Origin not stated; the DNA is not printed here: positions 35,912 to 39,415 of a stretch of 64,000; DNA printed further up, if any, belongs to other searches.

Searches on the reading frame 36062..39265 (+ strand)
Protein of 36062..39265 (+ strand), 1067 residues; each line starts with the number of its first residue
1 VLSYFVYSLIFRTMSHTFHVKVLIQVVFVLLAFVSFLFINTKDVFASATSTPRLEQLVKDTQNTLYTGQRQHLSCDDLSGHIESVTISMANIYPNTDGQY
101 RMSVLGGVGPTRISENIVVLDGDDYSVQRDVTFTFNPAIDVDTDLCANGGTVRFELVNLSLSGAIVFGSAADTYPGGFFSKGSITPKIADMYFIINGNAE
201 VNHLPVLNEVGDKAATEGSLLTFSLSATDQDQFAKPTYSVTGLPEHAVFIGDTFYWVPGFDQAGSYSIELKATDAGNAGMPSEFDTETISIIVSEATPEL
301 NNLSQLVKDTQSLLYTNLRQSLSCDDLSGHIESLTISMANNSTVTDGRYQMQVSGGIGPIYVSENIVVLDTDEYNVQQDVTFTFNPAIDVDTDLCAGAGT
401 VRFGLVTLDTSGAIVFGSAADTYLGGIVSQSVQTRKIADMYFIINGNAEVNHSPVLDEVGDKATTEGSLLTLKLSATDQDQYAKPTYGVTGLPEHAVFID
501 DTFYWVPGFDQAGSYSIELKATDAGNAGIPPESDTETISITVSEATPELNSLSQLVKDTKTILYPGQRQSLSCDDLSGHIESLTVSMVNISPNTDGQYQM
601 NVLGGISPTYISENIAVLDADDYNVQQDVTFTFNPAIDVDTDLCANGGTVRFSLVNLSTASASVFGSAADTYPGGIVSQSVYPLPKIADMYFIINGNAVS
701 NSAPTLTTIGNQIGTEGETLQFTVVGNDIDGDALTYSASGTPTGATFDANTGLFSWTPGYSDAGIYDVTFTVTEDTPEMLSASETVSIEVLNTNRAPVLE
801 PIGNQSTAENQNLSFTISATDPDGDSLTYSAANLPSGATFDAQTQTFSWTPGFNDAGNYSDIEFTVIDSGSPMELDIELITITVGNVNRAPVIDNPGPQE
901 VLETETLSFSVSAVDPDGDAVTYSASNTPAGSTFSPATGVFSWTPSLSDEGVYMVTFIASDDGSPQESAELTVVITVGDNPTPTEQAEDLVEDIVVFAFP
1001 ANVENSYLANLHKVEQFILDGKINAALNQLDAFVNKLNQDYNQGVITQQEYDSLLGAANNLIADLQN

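Call 57: search_protein_families(library=pfam, proteins=[window:36062-39265:+], max_evalue=0.001)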
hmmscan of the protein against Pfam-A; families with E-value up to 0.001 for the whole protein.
window:36062-39265:+ (1067 aa): 9 families
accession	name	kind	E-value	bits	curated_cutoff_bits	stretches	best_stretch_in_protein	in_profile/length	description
PF05345.18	He_PIG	-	2.5e-48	162.9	24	4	703-790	1-95/96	Putative Ig domain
PF17963.7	Big_9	-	1.7e-25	90.1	23.6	3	888-973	1-88/89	Bacterial Ig domain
PF18911.6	PKD_4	-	3.1e-16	59.6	27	0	701-786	1-81/85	PKD domain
PF17803.7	Cadherin_4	-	4.6e-09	37.1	25.1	2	785-843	2-64/71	Bacterial cadherin-like domain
PF00801.26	PKD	-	1.5e-07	31.8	23.5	0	712-775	9-68/80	PKD domain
PF17892.7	Cadherin_5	-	5.3e-07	29.8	26.5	0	794-869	2-84/98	Cadherin-like domain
PF22888.1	FIMAH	-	6.4e-06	27.1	24.8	1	1006-1063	24-81/81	FIMAH domain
PF18981.6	InlK_D3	-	1.8e-05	25.2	25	0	508-528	45-66/75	Internalin K domain (D3/D4)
PF25275.1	Golvesin_C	-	0.00082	19.9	31.6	0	935-986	37-88/132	Golvesin C-terminal domain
